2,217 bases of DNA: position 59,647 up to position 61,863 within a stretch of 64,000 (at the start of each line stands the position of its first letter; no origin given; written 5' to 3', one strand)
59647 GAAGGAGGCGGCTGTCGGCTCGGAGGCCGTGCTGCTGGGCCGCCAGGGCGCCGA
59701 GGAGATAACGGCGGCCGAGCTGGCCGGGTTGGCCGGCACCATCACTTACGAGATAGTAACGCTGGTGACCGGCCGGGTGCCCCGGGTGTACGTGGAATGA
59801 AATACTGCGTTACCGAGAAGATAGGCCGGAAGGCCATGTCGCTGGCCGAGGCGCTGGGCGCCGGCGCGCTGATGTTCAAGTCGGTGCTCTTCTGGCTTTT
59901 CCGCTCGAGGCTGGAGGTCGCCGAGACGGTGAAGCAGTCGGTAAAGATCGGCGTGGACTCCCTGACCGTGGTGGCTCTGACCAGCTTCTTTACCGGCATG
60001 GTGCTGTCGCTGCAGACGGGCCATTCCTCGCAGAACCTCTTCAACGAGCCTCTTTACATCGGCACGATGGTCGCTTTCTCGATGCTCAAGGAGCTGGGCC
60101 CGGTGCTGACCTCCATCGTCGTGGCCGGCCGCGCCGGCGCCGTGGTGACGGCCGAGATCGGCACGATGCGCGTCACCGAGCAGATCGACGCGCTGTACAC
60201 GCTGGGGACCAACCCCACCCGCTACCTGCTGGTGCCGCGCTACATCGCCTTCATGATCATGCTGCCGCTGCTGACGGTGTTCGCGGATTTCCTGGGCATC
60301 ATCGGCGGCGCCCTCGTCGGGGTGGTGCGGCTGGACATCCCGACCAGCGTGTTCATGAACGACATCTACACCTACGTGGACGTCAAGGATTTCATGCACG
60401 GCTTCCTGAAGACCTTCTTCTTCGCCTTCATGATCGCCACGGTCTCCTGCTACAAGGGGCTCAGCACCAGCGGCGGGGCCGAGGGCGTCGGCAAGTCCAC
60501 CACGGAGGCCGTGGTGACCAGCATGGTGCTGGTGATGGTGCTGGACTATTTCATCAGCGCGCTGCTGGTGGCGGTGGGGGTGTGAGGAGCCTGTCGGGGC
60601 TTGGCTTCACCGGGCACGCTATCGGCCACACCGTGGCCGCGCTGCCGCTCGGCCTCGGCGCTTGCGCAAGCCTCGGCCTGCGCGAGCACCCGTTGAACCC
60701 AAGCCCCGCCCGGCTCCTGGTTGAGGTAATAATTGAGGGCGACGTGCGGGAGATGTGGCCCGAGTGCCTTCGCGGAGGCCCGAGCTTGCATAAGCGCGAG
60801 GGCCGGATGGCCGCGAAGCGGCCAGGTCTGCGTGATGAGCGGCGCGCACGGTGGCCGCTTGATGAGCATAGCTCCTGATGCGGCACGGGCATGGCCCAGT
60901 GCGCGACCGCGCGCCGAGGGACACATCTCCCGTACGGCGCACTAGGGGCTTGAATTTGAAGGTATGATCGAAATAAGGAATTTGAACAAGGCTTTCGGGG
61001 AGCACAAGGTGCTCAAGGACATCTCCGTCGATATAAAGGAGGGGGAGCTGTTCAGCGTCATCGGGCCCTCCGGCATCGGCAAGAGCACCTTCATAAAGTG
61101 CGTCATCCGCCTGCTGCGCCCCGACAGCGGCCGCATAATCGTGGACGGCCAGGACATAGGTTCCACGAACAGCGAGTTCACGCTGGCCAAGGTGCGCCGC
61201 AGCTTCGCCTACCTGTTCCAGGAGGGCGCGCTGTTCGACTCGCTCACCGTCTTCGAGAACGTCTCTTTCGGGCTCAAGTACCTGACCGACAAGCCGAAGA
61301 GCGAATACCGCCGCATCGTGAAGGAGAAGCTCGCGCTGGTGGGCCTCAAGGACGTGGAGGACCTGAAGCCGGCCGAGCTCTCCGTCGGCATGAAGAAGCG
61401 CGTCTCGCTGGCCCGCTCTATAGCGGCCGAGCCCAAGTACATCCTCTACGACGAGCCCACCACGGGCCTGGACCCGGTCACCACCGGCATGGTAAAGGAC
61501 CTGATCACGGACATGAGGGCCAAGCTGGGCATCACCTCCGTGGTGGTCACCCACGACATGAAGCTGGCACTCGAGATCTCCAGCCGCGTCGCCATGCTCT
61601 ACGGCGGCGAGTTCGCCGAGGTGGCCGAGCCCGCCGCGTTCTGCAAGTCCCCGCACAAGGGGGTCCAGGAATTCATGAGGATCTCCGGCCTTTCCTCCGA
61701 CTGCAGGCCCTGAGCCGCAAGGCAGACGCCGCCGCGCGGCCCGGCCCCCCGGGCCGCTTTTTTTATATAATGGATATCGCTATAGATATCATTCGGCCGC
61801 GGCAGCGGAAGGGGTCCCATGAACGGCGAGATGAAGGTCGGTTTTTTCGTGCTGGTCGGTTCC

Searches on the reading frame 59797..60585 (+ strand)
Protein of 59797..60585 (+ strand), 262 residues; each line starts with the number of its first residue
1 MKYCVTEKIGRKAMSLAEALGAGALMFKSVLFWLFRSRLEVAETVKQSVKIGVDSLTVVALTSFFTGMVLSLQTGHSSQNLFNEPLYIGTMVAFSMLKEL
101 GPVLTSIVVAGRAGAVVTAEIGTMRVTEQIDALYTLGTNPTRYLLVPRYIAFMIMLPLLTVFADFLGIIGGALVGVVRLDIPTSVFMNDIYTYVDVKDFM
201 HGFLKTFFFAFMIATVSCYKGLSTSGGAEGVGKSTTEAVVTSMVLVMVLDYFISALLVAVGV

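Call 80: search_protein_families(library=pfam, proteins=[window:59797-60585:+], max_evalue=0.00001)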
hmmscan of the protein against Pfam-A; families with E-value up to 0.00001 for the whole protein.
window:59797-60585:+ (262 aa): 1 family
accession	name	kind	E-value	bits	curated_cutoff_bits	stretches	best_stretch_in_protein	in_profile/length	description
PF02405.21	MlaE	-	9.4e-78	261.1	22.5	1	45-255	2-211/212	Permease MlaE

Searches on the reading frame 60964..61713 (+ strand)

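Call 80: search_protein_families(library=pfam, proteins=[window:60964-61713:+], max_evalue=0.00001)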
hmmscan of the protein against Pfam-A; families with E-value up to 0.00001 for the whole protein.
window:60964-61713:+ (249 aa): 1 family
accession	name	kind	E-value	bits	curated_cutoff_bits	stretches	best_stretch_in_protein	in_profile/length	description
PF00005.33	ABC_tran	-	1.1e-31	110.6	25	1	17-167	1-137/137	ABC transporter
